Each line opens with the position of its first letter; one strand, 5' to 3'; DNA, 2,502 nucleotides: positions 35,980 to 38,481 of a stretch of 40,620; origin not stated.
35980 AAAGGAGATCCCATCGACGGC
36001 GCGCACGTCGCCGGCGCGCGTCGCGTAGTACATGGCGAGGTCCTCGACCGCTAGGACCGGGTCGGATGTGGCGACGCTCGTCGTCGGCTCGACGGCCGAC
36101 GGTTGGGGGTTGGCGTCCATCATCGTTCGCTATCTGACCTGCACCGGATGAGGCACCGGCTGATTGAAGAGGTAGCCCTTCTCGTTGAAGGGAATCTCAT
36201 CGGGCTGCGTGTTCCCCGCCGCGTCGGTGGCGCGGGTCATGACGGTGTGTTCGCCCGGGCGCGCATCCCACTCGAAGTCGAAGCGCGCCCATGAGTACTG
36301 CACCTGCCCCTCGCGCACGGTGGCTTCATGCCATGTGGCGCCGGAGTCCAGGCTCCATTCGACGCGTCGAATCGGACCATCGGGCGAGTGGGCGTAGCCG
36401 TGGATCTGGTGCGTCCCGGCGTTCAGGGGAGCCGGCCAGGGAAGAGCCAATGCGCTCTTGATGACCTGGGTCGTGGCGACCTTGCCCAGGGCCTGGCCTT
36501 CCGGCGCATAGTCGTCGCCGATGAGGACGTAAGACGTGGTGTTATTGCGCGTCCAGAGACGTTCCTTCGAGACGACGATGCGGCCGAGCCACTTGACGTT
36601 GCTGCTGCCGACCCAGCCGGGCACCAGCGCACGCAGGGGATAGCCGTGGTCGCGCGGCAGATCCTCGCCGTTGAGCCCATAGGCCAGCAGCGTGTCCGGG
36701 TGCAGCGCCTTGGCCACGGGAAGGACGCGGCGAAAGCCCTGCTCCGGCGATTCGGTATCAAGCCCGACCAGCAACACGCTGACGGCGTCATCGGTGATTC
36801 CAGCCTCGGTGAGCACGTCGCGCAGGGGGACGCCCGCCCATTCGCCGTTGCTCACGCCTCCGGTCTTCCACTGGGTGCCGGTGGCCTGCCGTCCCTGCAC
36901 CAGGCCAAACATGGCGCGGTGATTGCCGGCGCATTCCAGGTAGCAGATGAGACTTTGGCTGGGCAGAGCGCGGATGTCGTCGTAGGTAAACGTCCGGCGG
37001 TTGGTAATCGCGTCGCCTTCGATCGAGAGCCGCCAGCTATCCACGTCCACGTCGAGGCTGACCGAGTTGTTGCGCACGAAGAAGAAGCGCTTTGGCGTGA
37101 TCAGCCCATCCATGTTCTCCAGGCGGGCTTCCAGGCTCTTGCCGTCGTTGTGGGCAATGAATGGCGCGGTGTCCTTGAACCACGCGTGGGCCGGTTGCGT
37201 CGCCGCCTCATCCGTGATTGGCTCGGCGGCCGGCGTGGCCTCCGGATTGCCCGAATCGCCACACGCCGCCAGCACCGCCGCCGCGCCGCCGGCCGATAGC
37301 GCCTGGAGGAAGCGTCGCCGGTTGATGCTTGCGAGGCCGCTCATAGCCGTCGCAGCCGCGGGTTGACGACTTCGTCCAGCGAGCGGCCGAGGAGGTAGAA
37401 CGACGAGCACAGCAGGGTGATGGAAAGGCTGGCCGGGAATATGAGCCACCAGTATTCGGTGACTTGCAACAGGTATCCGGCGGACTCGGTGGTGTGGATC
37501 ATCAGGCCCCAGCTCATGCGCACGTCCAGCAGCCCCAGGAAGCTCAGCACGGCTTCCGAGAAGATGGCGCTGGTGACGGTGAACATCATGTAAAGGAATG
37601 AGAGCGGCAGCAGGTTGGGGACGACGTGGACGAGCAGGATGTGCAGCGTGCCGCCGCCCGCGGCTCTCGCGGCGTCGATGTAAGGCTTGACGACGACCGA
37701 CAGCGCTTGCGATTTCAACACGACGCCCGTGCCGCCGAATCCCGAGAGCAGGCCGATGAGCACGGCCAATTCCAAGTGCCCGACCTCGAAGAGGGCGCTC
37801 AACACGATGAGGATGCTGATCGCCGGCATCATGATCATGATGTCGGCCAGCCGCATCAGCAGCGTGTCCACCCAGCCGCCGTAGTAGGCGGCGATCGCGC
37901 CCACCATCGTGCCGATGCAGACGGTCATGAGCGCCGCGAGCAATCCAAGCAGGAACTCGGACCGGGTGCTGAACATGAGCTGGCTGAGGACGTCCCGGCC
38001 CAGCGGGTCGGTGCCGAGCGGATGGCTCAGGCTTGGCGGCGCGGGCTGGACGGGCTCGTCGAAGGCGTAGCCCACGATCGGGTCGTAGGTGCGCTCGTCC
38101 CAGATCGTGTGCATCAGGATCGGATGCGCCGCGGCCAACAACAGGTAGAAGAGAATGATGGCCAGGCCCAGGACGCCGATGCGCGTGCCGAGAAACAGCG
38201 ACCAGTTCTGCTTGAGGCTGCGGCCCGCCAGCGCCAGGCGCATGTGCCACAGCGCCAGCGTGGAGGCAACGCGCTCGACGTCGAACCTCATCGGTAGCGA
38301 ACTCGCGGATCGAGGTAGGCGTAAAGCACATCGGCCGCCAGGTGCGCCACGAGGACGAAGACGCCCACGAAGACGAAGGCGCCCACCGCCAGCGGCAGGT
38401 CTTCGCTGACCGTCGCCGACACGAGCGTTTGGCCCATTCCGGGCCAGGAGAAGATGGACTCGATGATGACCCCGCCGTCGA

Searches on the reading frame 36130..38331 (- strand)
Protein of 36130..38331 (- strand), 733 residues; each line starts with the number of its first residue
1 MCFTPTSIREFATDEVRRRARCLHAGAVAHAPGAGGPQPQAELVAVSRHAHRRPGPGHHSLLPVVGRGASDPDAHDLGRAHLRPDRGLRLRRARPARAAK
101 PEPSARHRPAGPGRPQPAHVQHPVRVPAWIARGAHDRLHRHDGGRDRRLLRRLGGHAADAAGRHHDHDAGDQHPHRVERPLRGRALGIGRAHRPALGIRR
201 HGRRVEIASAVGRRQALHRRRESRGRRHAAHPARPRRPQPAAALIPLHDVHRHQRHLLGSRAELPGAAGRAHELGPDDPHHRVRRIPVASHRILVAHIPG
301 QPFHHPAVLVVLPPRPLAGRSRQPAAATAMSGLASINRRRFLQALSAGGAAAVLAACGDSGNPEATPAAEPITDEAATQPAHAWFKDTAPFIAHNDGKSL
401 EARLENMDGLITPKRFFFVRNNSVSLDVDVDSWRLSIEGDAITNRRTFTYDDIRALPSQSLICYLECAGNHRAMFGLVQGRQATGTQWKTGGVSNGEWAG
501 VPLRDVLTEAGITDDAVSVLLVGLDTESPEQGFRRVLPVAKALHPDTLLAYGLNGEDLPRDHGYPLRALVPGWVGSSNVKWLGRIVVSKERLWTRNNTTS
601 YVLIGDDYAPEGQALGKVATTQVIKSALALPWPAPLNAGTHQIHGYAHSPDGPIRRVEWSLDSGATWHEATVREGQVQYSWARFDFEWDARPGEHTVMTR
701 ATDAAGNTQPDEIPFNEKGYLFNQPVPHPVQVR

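Call 13: search_protein_families(library=pfam, proteins=[window:36130-38331:-], max_evalue=0.001)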
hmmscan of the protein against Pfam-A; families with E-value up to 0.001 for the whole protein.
window:36130-38331:- (733 aa): 2 families
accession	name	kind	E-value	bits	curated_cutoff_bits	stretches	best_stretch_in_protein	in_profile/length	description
PF00174.25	Oxidored_molyb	-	8.4e-51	172.3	24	1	427-591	6-164/169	Oxidoreductase molybdopterin binding domain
PF03404.22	Mo-co_dimer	-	1.6e-10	41.6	22.7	1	639-723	29-128/138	Mo-co oxidoreductase dimerisation domain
